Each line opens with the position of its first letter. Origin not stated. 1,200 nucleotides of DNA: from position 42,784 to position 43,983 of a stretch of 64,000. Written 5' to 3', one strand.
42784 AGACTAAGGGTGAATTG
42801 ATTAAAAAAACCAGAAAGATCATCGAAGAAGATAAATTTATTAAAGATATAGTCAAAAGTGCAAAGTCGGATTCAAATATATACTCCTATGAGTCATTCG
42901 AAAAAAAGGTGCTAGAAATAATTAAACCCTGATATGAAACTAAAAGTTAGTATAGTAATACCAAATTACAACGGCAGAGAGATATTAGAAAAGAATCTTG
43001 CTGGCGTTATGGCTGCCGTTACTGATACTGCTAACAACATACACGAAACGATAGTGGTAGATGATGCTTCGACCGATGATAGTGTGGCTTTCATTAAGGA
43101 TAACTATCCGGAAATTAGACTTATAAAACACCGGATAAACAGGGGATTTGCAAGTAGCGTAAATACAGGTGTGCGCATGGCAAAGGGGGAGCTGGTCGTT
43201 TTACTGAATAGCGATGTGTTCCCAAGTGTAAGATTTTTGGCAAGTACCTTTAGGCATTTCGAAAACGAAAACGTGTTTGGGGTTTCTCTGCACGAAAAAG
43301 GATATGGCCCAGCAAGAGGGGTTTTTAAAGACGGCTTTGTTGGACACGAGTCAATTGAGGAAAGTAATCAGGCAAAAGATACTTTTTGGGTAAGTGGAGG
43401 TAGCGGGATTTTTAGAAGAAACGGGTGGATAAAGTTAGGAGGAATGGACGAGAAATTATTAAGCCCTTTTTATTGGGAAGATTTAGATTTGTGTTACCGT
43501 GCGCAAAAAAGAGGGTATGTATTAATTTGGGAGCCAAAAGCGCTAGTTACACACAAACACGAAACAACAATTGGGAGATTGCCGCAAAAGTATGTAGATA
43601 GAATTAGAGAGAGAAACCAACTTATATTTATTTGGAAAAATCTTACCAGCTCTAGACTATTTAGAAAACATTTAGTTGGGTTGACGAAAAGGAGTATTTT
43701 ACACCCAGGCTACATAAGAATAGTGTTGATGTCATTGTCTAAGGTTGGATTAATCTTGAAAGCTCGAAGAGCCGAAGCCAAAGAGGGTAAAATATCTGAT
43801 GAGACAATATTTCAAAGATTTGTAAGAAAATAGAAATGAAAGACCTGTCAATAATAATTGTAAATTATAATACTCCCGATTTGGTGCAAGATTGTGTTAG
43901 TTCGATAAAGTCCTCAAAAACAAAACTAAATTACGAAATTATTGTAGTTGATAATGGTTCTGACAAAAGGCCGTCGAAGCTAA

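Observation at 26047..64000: About 38-kb glycosylation super-island: at least 11 soluble glycosyltransferases plus about 17 polytopic membrane proteins, most GT-C-like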

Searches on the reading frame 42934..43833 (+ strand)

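Call 4: search_protein_families(library=pfam, proteins=[window:42934-43833:+], max_evalue=0.01)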
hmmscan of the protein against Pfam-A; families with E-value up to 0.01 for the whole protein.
window:42934-43833:+ (299 aa): 4 families
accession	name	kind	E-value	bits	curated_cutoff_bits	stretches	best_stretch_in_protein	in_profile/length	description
PF00535.33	Glycos_transf_2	-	9.6e-22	78.1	23.3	1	6-131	1-127/168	Glycosyl transferase family 2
PF13641.12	Glyco_tranf_2_3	-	1.7e-11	45.1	27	1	5-213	3-217/230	Glycosyltransferase like family 2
PF10111.15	Glyco_tranf_2_2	-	1.7e-07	31.4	27.3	1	6-102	1-99/276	Glycosyltransferase like family 2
PF13632.12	Glyco_trans_2_3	-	1.2e-05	25.7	27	1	88-220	2-139/198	Glycosyl transferase family group 2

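Call 61: search_protein_families(library=ncbifam, proteins=[window:42934-43833:+], max_evalue=0.001)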
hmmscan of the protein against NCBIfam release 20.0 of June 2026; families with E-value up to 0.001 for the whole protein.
window:42934-43833:+ (299 aa): 21 families
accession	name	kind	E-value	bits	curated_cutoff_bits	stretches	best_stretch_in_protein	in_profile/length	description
TIGR03965.1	mycofact_glyco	equivalog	1.2e-27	96.9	280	2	4-115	75-185/467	mycofactocin biosynthesis glycosyltransferase MftF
NF041875.1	EPS_EpsD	equivalog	1.2e-19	70.9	370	1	5-220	1-223/325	exopolysaccharide biosynthesis glycosyltransferase EpsD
TIGR03937.1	PgaC_IcaA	equivalog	8.1e-15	54.7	422.3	1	4-113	46-154/407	poly-beta-1,6-N-acetyl-D-glucosamine synthase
NF007482.0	PRK10073.1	equivalog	2.2e-12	46.6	423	1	3-94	6-95/334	glycosyltransferase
TIGR04283.1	glyco_like_mftF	equivalog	2.4e-11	43.6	182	1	5-111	1-100/221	TIGR04283 family arsenosugar biosynthesis glycosyltransferase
TIGR01556.1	rhamnosyltran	subfamily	3.6e-11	42.8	200.55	1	28-280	13-266/281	rhamnosyltransferase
NF038299.1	EPS_HpsN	equivalog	2.9e-10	39.6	425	1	4-116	2-113/317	hormogonium polysaccharide biosynthesis glycosyltransferase HpsN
NF038302.1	EPS_HpsE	equivalog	9.1e-10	38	300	1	4-111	2-113/307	hormogonium polysaccharide biosynthesis glycosyltransferase HpsE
NF047588.1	GlcsyltransPgfSStrep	equivalog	2.4e-09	36.8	500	1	3-103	1-104/308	glycosyltransferase PgfS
NF047683.1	TeichurnBiosyTuaG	equivalog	5.5e-09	36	400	1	4-95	7-97/252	teichuronic acid biosynthesis protein TuaG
NF007986.1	PRK10714.1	equivalog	9.6e-09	34.7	529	1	4-95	7-101/316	undecaprenyl-phosphate 4-deoxy-4-formamido-L-arabinose transferase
NF053739.1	GlytfEpsEBac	equivalog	9e-08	31.4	450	1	4-103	2-101/265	glycosyltransferase EpsE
NF058614.1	PPMAGASynPpgS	equivalog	2e-06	27.4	370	1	5-84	2-72/226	polyprenyl-phospho-N-acetylgalactosaminyl synthase PpgS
NF041394.1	GtaseAglG_Halo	equivalog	2.6e-06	26.9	440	1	3-208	1-216/304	glucosyl-dolichyl phosphate glucuronosyltransferase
TIGR04009.1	wcaE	equivalog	1.4e-05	24.5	369.2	1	27-147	24-149/248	colanic acid biosynthesis glycosyltransferase WcaE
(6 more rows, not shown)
